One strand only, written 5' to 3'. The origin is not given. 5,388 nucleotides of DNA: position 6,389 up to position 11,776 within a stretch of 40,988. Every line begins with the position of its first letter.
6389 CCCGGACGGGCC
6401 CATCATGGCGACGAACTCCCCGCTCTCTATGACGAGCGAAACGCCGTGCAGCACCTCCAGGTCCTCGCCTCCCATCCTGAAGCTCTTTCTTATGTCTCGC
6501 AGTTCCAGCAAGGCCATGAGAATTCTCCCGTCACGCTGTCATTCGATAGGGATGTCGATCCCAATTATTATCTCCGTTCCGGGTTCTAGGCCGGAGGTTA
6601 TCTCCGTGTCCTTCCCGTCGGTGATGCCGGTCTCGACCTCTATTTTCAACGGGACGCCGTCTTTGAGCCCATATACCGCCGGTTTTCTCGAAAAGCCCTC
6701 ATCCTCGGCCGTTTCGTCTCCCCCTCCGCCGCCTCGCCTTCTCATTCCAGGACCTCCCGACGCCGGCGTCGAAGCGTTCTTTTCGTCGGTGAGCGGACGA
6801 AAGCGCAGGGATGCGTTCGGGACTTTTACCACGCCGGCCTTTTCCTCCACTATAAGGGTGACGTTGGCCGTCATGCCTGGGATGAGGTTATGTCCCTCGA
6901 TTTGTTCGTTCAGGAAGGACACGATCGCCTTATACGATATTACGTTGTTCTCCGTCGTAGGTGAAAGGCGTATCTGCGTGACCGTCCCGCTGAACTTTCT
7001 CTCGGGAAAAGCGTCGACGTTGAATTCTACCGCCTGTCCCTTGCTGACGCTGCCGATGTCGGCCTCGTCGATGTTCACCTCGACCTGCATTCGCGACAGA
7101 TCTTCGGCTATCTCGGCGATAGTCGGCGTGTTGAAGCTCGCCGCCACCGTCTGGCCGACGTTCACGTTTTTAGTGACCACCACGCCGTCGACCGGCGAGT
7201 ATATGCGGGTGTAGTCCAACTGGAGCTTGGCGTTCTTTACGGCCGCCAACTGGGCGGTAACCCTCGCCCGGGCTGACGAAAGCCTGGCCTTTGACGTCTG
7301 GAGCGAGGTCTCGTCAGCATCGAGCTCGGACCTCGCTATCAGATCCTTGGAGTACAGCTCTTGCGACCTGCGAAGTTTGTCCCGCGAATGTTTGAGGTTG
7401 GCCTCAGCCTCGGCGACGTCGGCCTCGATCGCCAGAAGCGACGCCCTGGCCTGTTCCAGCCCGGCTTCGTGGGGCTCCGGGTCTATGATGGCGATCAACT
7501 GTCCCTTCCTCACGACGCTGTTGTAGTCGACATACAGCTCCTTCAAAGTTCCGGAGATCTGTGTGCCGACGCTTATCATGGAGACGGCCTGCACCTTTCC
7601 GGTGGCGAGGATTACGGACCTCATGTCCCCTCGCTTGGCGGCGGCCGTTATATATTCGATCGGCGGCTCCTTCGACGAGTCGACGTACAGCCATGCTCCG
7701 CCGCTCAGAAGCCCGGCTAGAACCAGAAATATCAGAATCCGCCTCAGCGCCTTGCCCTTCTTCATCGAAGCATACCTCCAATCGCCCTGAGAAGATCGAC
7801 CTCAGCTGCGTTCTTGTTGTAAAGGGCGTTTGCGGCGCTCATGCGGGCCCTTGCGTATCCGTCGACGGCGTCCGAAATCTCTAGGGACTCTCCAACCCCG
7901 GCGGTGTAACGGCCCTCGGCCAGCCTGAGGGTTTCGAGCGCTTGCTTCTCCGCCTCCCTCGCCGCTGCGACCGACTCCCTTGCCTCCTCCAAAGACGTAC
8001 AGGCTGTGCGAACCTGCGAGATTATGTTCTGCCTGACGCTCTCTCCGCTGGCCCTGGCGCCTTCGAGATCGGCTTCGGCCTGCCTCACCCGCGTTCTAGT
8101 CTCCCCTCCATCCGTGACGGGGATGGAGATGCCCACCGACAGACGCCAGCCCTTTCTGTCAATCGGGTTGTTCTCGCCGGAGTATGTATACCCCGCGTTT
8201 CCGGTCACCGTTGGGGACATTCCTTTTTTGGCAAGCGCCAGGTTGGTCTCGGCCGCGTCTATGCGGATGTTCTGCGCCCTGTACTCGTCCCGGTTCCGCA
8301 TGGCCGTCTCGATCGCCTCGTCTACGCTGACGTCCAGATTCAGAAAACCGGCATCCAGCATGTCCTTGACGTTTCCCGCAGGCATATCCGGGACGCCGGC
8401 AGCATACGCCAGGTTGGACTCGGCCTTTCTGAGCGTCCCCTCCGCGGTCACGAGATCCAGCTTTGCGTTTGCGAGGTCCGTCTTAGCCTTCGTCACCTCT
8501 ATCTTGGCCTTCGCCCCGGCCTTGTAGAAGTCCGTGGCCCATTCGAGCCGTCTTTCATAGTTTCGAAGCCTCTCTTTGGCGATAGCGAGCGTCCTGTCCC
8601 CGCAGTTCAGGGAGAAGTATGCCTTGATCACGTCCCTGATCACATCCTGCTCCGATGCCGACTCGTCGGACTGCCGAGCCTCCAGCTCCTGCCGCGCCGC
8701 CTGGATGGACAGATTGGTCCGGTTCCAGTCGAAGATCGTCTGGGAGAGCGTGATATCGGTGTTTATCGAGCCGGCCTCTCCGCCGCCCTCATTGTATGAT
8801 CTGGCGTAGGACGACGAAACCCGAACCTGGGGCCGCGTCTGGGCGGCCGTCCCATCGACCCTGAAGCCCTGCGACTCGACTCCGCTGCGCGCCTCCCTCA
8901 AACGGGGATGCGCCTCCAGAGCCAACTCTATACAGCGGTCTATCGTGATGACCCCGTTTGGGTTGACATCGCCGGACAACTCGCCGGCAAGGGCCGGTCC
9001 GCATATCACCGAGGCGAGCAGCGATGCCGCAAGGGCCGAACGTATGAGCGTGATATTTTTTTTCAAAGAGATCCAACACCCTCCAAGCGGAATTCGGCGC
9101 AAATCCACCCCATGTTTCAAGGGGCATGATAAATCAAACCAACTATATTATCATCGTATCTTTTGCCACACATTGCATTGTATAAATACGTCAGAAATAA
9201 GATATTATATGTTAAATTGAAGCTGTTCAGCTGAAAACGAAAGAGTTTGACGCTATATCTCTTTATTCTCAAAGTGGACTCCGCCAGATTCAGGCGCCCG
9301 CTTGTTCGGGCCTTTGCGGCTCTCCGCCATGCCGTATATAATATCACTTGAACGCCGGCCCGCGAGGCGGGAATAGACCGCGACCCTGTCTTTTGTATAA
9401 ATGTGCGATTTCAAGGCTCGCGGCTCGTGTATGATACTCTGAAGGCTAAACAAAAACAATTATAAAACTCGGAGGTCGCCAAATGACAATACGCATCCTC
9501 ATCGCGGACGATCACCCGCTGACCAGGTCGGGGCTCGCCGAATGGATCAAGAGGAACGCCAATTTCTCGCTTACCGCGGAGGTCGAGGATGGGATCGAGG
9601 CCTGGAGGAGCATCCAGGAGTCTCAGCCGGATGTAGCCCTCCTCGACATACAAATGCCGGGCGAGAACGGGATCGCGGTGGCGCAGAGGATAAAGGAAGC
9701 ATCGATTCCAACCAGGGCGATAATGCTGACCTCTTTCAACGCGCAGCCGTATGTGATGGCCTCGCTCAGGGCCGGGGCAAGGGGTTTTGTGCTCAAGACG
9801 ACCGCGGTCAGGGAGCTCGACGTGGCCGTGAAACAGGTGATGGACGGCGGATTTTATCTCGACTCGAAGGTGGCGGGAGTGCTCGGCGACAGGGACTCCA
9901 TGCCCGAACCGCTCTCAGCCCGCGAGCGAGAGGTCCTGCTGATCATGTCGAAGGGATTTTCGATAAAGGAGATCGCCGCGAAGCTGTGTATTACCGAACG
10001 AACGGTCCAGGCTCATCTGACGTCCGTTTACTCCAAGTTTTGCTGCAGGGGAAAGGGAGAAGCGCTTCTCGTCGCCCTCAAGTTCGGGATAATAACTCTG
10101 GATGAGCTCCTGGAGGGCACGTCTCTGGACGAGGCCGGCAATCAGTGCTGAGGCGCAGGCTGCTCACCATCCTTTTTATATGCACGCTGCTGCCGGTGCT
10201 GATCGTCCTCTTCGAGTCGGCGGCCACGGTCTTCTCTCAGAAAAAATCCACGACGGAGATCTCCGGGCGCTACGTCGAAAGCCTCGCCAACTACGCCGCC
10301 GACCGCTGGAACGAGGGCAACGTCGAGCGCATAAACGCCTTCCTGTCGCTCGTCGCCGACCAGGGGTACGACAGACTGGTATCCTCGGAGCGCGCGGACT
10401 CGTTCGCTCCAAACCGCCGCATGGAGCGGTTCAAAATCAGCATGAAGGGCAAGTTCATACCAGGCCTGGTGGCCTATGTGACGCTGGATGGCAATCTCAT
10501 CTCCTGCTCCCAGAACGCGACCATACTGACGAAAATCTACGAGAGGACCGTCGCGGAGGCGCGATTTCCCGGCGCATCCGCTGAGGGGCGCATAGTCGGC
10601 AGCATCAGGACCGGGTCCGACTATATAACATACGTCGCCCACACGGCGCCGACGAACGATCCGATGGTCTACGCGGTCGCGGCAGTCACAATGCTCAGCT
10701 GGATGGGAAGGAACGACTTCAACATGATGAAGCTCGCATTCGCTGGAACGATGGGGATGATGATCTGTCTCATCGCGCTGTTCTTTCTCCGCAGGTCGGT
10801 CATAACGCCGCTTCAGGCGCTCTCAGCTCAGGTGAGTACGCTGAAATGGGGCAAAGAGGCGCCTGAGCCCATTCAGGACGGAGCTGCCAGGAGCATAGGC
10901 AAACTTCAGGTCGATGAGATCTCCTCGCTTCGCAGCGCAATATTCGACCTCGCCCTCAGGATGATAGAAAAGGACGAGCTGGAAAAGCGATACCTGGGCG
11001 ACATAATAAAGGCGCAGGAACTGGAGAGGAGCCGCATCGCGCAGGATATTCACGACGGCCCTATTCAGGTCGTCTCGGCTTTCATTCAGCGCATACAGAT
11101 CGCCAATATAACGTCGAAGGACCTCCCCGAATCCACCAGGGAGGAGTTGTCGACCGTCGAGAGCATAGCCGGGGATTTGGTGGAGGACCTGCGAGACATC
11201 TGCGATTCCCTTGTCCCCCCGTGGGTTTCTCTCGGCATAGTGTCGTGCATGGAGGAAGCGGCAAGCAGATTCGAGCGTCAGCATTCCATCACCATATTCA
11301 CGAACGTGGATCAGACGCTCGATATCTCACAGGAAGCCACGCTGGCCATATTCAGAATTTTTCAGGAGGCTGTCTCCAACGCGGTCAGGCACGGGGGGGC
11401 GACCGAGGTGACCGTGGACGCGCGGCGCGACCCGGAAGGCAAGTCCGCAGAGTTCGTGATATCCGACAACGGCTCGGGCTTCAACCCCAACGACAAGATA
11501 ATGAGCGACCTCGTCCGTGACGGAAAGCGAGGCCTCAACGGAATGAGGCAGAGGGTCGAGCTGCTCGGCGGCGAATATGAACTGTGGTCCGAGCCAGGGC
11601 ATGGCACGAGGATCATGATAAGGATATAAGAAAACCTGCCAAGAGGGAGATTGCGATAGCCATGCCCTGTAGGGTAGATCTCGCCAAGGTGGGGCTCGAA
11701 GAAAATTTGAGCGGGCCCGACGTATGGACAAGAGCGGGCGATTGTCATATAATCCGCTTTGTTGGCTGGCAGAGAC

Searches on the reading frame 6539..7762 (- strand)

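Call 17: search_protein_families(library=ncbifam, proteins=[window:6539-7762:-], max_evalue=0.00001)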
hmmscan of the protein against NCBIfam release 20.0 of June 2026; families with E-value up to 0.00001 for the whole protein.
window:6539-7762:- (407 aa): 21 families
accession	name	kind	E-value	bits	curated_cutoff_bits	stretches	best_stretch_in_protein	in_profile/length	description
NF008606.0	PRK11578.1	equivalog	3.3e-59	200.9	342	1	7-319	9-314/371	macrolide transporter subunit MacA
TIGR01730.1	RND_mfp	subfamily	1.7e-46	158.7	94.9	1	40-320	4-261/322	efflux RND transporter periplasmic adaptor subunit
NF008589.1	PRK11556.1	equivalog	4.7e-26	91.6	391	1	39-320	61-327/392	MdtA/MuxA family multidrug efflux RND transporter periplasmic adaptor subunit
TIGR00998.1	8a0101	subfamily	6.3e-25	87.8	390.8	1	61-267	41-284/334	EmrA/EmrK family multidrug efflux transporter periplasmic adaptor subunit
TIGR00999.1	8a0102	subfamily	4.4e-22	78.5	319.3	1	83-316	3-215/271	CzcB/NccB family metal efflux transporter periplasmic adaptor subunit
TIGR01843.1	type_I_hlyD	subfamily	8.6e-22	77.7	208.65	2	150-308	236-401/422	HlyD family type I secretion periplasmic adaptor subunit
NF007785.0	PRK10476.1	equivalog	4.1e-20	71.9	376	2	61-119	47-105/347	multidrug transporter subunit MdtN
NF002939.0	PRK03598.1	equivalog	3.8e-16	59.2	393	1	163-271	183-285/332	secretion protein HlyD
NF045904.1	RND-peri-MexE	equivalog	1.7e-15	56.9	714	1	54-210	55-197/390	multidrug efflux RND transporter periplasmic adaptor subunit MexE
NF011715.0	PRK15136.1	equivalog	2.7e-14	52.6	563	1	62-263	61-291/390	multidrug efflux MFS transporter periplasmic adaptor subunit EmrA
NF007132.1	PRK09578.1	equivalog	9e-14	51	512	1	51-213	54-202/396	MexX/AxyX family multidrug efflux RND transporter periplasmic adaptor subunit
TIGR02971.1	heterocyst_DevB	subfamily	9.2e-13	48.3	129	1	141-266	161-280/327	ABC exporter membrane fusion protein, DevB family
NF007850.1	PRK10559.1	equivalog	3.9e-12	45.9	400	1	62-266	40-224/303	p-hydroxybenzoic acid efflux pump subunit AaeA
NF000272.2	OqxA_adapt_sub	exception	7.5e-12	44.9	835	1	54-215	59-206/391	multidrug efflux RND transporter periplasmic adaptor subunit OqxA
NF033138.2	RND-peri-MexC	equivalog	1.6e-10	40.7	625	1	34-206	37-193/375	MexC family multidrug efflux RND transporter periplasmic adaptor subunit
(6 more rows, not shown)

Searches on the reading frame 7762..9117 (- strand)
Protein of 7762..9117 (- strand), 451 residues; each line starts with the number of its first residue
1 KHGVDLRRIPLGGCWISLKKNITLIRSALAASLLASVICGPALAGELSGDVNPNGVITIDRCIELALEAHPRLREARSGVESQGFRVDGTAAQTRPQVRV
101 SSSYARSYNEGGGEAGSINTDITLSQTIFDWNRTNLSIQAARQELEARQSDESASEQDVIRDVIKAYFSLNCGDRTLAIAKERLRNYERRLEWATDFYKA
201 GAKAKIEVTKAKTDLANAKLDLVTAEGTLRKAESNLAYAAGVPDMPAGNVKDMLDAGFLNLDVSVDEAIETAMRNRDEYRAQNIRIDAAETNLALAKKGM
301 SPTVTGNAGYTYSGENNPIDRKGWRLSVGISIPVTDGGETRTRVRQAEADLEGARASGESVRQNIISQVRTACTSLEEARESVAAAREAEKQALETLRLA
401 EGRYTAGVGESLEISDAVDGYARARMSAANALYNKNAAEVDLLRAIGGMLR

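Call 17: search_protein_families(library=ncbifam, proteins=[window:7762-9117:-], max_evalue=0.00001)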
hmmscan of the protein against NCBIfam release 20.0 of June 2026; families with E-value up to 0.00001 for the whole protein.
window:7762-9117:- (451 aa): 9 families
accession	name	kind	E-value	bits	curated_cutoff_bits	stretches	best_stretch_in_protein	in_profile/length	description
TIGR01844.1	type_I_sec_TolC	subfamily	3.5e-43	148.2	225.15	1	62-449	8-400/414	TolC family outer membrane protein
TIGR01845.1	outer_NodT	subfamily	7.9e-35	120.6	210.05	1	59-448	59-459/460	efflux transporter outer membrane subunit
NF007002.0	PRK09465.1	equivalog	4.7e-23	81.4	495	1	64-448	31-425/460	outer membrane channel protein TolC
NF047721.1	ToxDrgExpTdeA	equivalog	1.6e-18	66.9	550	1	60-448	60-451/455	toxin/drug exporter TdeA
NF033143.1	efflux_OM_AdeK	equivalog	2.3e-15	56.3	900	1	62-448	67-460/480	multidrug efflux RND transporter AdeIJK outer membrane channel subunit AdeK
NF007347.1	PRK09837.1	subfamily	1.5e-13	50.4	598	1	60-448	65-457/461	Cu(I)/Ag(I) efflux RND transporter outer membrane protein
NF033142.1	efflux_OM_AdeC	exception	1.8e-13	49.9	975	1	62-448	67-460/465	multidrug efflux RND transporter AdeABC outer membrane channel subunit AdeC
NF052390.1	efflux_OMP_AbuO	equivalog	3.2e-08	32.7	700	0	122-225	312-415/447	multidrug efflux outer membrane protein AbuO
NF045679.1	DiMtlExpIhpA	equivalog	3.8e-08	32.4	650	1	52-438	26-404/424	divalent metal ion exporter subunit IhpA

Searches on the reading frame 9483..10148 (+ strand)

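Call 17: search_protein_families(library=ncbifam, proteins=[window:9483-10148:+], max_evalue=0.00001)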
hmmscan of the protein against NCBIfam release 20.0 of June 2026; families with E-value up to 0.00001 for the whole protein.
window:9483-10148:+ (222 aa): 63 families (the best 25 are shown)
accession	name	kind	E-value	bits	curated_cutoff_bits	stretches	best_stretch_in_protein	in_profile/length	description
NF052445.1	RespRegMctR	equivalog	2.1e-37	128.5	300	1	3-187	2-188/205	two-component system response regulator MctR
NF007935.0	PRK10651.1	equivalog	1.7e-33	115.7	250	1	3-195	7-207/216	two-component system response regulator NarL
NF047785.1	respo_reg_MadR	equivalog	6.2e-32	110.6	300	1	3-204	1-209/209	MadR family response regulator transcription factor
NF011896.0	PRK15369.1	equivalog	1.4e-29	103.3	242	1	2-195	3-201/211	two component system response regulator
NF007708.0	PRK10403.1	equivalog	1.1e-28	100.1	343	1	3-196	7-206/215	nitrate/nitrite response regulator protein NarP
NF007018.1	PRK09483.1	equivalog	1.6e-28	99.9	280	1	3-209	2-214/217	UvrY/SirA/GacA family response regulator transcription factor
NF007685.0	PRK10360.1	equivalog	1.4e-25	90.3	258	1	3-186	2-180/196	response regulator transcription factor UhpA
NF007403.0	PRK09935.1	equivalog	1e-24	87.3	271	1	5-189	6-195/210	fimbria biosynthesis transcriptional regulator FimZ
NF007419.0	PRK09958.1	equivalog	5.7e-21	75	251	1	6-190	4-190/204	acid-sensing system DNA-binding response regulator EvgA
NF041830.1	RR_TF_ErdR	exception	1.8e-19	70.3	390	1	4-198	3-205/213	response regulator transcription factor ErdR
NF041367.1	CheY_Halo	equivalog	1.8e-17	63.7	200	1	5-112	1-106/114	chemotaxis protein CheY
NF001965.0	PRK00742.1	subfamily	2.3e-17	63.3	293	1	1-108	2-110/357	chemotaxis-specific protein-glutamate methyltransferase CheB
NF008098.0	PRK10840.1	equivalog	3.6e-16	59.3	235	1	3-185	4-192/216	response regulator transcription factor RcsB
NF008677.0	PRK11697.1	equivalog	6.7e-15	55.1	246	1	3-119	2-115/238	two-component system response regulator BtsR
TIGR02875.1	spore_0_A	equivalog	8.4e-15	54.7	200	1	2-122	2-124/262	sporulation transcription factor Spo0A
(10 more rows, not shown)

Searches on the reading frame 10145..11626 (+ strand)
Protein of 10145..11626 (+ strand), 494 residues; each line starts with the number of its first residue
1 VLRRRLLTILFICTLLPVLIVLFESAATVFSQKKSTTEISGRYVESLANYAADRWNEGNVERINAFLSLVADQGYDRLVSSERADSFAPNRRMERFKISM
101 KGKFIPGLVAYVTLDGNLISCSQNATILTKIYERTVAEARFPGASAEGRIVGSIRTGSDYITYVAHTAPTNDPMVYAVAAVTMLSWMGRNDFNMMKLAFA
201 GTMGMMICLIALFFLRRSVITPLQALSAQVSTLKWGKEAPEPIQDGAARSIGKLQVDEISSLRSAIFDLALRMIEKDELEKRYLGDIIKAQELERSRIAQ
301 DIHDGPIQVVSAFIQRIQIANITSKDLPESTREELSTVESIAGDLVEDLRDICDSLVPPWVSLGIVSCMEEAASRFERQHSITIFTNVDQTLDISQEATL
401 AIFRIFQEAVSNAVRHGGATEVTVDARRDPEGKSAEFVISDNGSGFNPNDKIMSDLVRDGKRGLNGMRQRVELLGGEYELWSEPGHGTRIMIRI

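Call 17: search_protein_families(library=ncbifam, proteins=[window:10145-11626:+], max_evalue=0.00001)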
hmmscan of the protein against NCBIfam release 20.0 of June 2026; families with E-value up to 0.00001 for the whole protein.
window:10145-11626:+ (494 aa): 8 families
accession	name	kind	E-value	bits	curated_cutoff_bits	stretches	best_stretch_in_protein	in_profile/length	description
NF052443.1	SensHisKinMctS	equivalog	4.1e-25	88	700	1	277-492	233-444/457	two-component system sensor histidine kinase MctS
NF008649.0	PRK11644.1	equivalog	1.5e-20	73.4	408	1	285-493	294-493/499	signal transduction histidine-protein kinase/phosphatase UhpB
NF008184.0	PRK10935.1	equivalog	1.1e-17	64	553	1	294-493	363-556/565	nitrate/nitrite two-component system sensor histidine kinase NarQ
NF052531.1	Strep_LiaS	equivalog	5.1e-14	52.3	450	1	280-494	118-325/328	envelope stress sensor histidine kinase LiaS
NF047786.1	his_kin_MadS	equivalog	2.5e-13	49.9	500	1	268-493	203-432/434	MadS family sensor histidine kinase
NF007896.0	PRK10600.1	equivalog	8.1e-12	44.6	578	1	294-492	390-581/598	nitrate/nitrite two-component system sensor histidine kinase NarX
NF047322.1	HK_morpho_MacS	equivalog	3.8e-10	39.5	300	1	288-494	176-366/367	MacS family sensor histidine kinase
TIGR02966.1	phoR_proteo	equivalog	2e-06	27.1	334.2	1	366-450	195-277/333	phosphate regulon sensor histidine kinase PhoR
